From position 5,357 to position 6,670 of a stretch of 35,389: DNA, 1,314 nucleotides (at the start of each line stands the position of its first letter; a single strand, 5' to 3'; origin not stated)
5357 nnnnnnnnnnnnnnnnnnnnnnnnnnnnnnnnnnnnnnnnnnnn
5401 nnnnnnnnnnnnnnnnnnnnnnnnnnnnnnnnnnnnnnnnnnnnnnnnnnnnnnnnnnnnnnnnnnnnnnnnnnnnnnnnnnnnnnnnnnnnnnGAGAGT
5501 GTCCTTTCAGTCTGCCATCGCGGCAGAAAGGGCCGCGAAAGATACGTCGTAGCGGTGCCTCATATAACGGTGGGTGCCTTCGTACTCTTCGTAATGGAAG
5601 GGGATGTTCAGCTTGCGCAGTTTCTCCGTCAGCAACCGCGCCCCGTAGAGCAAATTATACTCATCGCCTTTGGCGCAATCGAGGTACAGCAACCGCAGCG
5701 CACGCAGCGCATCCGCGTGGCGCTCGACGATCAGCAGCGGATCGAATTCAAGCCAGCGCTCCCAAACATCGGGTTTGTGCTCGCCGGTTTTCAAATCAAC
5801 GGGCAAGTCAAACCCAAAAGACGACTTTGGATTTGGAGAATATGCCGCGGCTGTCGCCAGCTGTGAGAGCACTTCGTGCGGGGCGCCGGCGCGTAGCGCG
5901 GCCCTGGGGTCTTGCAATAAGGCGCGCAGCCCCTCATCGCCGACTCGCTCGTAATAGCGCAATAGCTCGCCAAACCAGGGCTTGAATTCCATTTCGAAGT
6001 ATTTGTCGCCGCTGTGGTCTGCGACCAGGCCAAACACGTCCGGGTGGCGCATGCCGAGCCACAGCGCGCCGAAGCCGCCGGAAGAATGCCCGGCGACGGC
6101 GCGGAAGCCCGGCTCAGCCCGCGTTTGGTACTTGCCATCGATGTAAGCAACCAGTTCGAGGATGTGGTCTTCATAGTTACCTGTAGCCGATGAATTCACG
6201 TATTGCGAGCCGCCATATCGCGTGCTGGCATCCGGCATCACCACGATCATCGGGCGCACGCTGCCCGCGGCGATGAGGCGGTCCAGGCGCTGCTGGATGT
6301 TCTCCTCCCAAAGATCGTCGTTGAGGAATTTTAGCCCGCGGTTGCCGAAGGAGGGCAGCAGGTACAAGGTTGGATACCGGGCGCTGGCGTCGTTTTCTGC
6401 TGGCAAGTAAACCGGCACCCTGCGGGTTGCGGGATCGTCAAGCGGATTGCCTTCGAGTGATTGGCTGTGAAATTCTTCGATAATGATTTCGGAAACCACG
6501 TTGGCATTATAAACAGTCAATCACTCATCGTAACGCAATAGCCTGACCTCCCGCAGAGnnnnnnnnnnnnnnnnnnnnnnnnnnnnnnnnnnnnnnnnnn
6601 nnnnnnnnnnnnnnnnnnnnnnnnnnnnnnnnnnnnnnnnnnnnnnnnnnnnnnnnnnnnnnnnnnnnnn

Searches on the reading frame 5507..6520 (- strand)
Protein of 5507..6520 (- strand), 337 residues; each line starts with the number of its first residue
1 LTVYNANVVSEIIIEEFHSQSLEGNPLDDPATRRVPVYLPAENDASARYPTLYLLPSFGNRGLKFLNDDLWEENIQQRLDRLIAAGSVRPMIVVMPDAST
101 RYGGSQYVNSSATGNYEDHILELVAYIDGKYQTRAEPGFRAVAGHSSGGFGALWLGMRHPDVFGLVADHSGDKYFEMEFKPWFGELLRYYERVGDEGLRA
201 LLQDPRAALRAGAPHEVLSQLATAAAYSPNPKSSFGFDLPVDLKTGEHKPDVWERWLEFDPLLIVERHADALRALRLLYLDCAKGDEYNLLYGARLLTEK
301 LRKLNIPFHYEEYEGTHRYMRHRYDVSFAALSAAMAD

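Call 31: search_protein_families(library=ncbifam, proteins=[window:5507-6520:-], max_evalue=0.001)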
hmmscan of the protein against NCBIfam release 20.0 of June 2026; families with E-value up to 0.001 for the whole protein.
window:5507-6520:- (337 aa): 5 families
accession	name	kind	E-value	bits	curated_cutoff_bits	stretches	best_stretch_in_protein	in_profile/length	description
NF041944.1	Xylase_Ferestase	equivalog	1.5e-14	53.2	1200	1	37-180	486-631/694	bifunctional endo-1,4-beta-xylanase/feruloyl esterase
NF007758.0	PRK10439.1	equivalog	2.7e-05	23.3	222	1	77-179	232-333/418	enterochelin esterase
NF050058.1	e_dPHAscl_type1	hypoth_equivalog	5.1e-05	22.9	150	1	89-173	51-139/276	extracellular catalytic domain type 1 short-chain-length polyhydroxyalkanoate depolymerase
TIGR02821.1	fghA_ester_D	equivalog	0.00015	21.4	281.7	1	122-166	124-166/275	S-formylglutathione hydrolase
NF033892.1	XcbB_CpsF_sero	subfamily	0.00086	18.7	125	0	104-157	127-178/291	XcbB/CpsF family capsular polysaccharide biosynthesis protein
